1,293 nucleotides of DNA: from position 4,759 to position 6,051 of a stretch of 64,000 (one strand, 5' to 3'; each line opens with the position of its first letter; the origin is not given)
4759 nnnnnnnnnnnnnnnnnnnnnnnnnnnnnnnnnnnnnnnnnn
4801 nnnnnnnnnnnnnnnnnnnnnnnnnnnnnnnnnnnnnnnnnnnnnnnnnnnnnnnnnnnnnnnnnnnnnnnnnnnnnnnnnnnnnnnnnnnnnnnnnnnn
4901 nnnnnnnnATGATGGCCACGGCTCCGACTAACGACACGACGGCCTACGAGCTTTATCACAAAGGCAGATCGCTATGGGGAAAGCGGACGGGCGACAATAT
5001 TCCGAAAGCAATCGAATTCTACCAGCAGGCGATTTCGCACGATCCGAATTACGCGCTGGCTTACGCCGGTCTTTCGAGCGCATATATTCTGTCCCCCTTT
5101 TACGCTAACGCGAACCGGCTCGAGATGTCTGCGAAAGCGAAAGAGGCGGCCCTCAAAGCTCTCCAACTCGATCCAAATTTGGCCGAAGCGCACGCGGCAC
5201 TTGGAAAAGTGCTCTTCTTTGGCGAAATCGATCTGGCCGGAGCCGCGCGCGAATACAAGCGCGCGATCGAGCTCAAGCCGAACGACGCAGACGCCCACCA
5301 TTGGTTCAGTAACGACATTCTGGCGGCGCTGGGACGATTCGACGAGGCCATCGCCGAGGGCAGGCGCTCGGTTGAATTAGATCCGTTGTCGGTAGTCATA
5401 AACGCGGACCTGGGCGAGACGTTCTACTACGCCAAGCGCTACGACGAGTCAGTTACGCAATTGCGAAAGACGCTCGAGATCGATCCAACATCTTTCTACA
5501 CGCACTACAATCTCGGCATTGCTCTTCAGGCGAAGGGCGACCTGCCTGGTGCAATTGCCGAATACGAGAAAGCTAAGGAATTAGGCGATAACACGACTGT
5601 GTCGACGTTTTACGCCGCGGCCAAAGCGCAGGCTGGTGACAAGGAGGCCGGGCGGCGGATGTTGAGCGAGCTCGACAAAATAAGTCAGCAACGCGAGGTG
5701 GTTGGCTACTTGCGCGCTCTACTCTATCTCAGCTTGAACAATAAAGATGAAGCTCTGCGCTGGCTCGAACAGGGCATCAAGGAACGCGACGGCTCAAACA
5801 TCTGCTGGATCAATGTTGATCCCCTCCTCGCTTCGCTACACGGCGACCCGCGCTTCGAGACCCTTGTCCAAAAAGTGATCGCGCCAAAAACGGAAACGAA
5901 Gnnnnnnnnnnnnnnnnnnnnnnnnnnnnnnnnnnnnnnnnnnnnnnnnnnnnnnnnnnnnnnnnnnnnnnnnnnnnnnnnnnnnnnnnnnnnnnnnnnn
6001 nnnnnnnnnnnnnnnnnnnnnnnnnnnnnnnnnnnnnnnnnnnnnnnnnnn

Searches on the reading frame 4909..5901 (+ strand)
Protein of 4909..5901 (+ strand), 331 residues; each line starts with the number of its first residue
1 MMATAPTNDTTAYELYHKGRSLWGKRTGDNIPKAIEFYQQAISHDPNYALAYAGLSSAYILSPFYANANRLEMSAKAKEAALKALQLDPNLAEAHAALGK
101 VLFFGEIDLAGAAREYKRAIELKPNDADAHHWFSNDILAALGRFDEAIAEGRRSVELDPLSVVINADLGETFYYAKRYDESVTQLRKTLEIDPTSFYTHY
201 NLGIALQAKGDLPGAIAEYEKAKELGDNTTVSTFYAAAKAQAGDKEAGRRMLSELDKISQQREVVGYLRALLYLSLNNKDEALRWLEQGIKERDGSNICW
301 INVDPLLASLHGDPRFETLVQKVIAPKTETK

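Call 42: search_protein_families(library=pfam, proteins=[window:4909-5901:+], max_evalue=0.001)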
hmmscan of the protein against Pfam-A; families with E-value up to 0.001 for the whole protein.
window:4909-5901:+ (331 aa): 15 families
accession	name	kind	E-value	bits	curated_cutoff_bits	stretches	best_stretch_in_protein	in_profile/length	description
PF13414.12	TPR_11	-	9.1e-33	112.1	26.8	4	169-210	1-42/42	TPR repeat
PF07719.23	TPR_2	-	2e-26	90.3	27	1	197-225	2-30/34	Tetratricopeptide repeat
PF13431.12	TPR_17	-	1.2e-22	78.7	24.4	2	186-216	3-33/34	Tetratricopeptide repeat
PF00515.34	TPR_1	-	1.8e-21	75.4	27.8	0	197-225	2-30/34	Tetratricopeptide repeat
PF13181.12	TPR_8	-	2.6e-17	61.9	25.7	0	267-291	5-29/34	Tetratricopeptide repeat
PF14559.12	TPR_19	-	5.8e-17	62.2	25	0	208-271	3-67/68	Tetratricopeptide repeat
PF13428.12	TPR_14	-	4.2e-15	55.2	23.5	0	137-169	10-42/44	Tetratricopeptide repeat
PF13432.12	TPR_16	-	8.3e-12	45.8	32.7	1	167-226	2-61/65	Tetratricopeptide repeat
PF13424.12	TPR_12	-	3.6e-10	40.3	30.1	0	137-192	12-75/77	Tetratricopeptide repeat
PF07721.20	TPR_4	-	4.3e-09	36.6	27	0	267-288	5-26/26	Tetratricopeptide repeat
PF13374.12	TPR_10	-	1.9e-07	31.3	27.5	0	270-290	9-29/42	Tetratricopeptide repeat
PF13176.12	TPR_7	-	2.8e-07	30.5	27.9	0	270-296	6-34/36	Tetratricopeptide repeat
PF23914.1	TPR_CcmH_CycH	-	3.2e-05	24.2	42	0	185-283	39-141/158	Cytochrome c-type biogenesis protein H TPR domain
PF24575.1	TPR_Slam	-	5.9e-05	23.9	35.2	0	131-184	50-103/104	Surface lipoprotein assembly modifier, N-terminal TPR repeats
PF13174.12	TPR_6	-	0.00015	22.6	26.3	0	168-195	6-33/33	Tetratricopeptide repeat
